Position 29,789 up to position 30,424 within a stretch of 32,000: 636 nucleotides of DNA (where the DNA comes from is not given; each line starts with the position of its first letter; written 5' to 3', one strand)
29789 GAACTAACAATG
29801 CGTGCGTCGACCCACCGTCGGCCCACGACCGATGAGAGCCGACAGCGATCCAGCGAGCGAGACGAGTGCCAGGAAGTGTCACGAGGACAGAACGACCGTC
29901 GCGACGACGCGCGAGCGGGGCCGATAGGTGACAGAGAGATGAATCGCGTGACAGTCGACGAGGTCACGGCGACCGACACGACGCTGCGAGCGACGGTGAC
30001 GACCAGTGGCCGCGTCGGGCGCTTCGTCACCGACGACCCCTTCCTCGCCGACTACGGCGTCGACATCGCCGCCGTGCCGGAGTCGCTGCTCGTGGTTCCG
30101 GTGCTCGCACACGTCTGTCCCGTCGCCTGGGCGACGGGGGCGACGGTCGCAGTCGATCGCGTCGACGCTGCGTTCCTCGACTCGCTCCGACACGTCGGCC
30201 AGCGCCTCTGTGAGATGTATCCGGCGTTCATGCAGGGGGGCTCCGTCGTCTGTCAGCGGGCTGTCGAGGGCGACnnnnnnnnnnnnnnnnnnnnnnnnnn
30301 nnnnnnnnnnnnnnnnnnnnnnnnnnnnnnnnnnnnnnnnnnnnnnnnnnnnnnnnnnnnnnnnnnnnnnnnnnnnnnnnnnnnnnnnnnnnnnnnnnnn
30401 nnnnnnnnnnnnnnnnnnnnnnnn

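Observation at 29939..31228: Orphan QueC-like PP-loop enzyme with unrecognised N- and C-terminal extensions, on the opposite strand inside the dap operon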

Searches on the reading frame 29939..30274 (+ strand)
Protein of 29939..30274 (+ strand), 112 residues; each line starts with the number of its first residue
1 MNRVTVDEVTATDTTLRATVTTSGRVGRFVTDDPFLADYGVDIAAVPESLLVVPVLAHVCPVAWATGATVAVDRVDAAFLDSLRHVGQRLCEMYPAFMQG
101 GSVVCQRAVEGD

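Call 66: predict_structure(alignment_id=A4)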
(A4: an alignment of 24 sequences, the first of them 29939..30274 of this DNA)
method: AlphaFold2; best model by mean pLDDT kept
length: 112 residues; sequences in the alignment: 24
mean_pLDDT: 95.1   pTM: 0.86
mean pLDDT of the five models: 95.1, 95.0, 94.9, 94.5, 94.3
residues with pLDDT >= 90: 108; 70-90: 3; 50-70: 1; < 50: 0
segments of 3 or more residues with pLDDT < 50: none
pLDDT, mean of each block of 10 residues (from residue 1): 94 97 94 95 95 96 97 96 97 97 95 69
secondary structure, 60 per line:
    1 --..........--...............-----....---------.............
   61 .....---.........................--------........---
elements in order: E3-12 E15-23 H24-29 E35-38 H48-65 E69-76 H77-93 E102-109

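Call 68: fold_search(model_id=the predicted structure, library=pdb)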
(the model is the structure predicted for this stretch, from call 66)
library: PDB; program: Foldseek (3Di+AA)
matches with E <= 10: 311; with E <= 0.001: 0
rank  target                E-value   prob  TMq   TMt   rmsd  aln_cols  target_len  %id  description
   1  4ol8_A                8.3e-02  0.57  0.37  0.14   7.5       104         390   16  Ty3 reverse transcriptase bound to DNA/RNA (released 2014-03-05)
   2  9hqv_Bg               8.3e-02  0.44  0.36  0.29   7.6       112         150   11  Cryo-EM structure of the small subunit of the mitochondrial ribosome from Toxoplasma gondii (released 2025-06-11)
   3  4ol8_F                1.1e-01  0.38  0.35  0.13   8.1       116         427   13  Ty3 reverse transcriptase bound to DNA/RNA (released 2014-03-05)
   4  8wus_E                1.2e-01  0.35  0.38  0.13   8.8       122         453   13  SpCas9-MMLV RT-pegRNA-target DNA complex (termination) (released 2024-06-05)
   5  1uax_A                1.6e-01  0.25  0.36  0.22   9.4       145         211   13  Crystal structure of the ribonuclease H2 from Pyrococcus horikoshii OT3 (released 2004-06-29)
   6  4mh8                  3.3e-01  0.33  0.42  0.14   7.0       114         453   10  The crystal structure of the monomeric reverse transcriptase from moloney murine leukemia virus (released 2013-10-16)
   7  5aoy                  3.5e-01  0.25  0.43  0.26   6.3       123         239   13  Structure of mouse Endonuclease V (released 2016-05-04)
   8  1x1p                  3.5e-01  0.23  0.44  0.27   7.1       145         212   14  Crystal structure of Tk-RNase HII(1-197)-A(28-42) (released 2006-01-17)
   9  2dff                  3.8e-01  0.21  0.39  0.24   8.7       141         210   11  Crystal structure of Tk-RNase HII(1-204)-C (released 2007-03-06)
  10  3u3g_A                4.0e-01  0.28  0.41  0.35   6.6       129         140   12  Structure of LC11-RNase H1 Isolated from Compost by Metagenomic Approach: Insight into the Structural Bases for Unusua (released 2012-03-07)
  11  1eke_A                4.6e-01  0.28  0.46  0.27   7.1       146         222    5  CRYSTAL STRUCTURE OF CLASS II RIBONUCLEASE H (RNASE HII) WITH MES LIGAND (released 2000-09-13)
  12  2dfe                  4.6e-01  0.18  0.40  0.26   7.4       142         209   13  Crystal structure of Tk-RNase HII(1-200)-C (released 2007-03-06)
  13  7bvz                  4.9e-01  0.13  0.34  0.15   9.6       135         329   14  Crystal structure of MreB5 of Spiroplasma citri bound to ADP (released 2020-10-14)
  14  5j1e_B                5.2e-01  0.23  0.40  0.15   8.5       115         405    5  Crystal Structure of a Hydroxypyridone Carboxylic Acid Active-Site RNase H Inhibitor in Complex with HIV Reverse Trans (released 2016-06-15)
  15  4hkq_A                5.2e-01  0.23  0.42  0.15   8.3       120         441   12  XMRV reverse transcriptase in complex with RNA/DNA hybrid (released 2013-02-20)
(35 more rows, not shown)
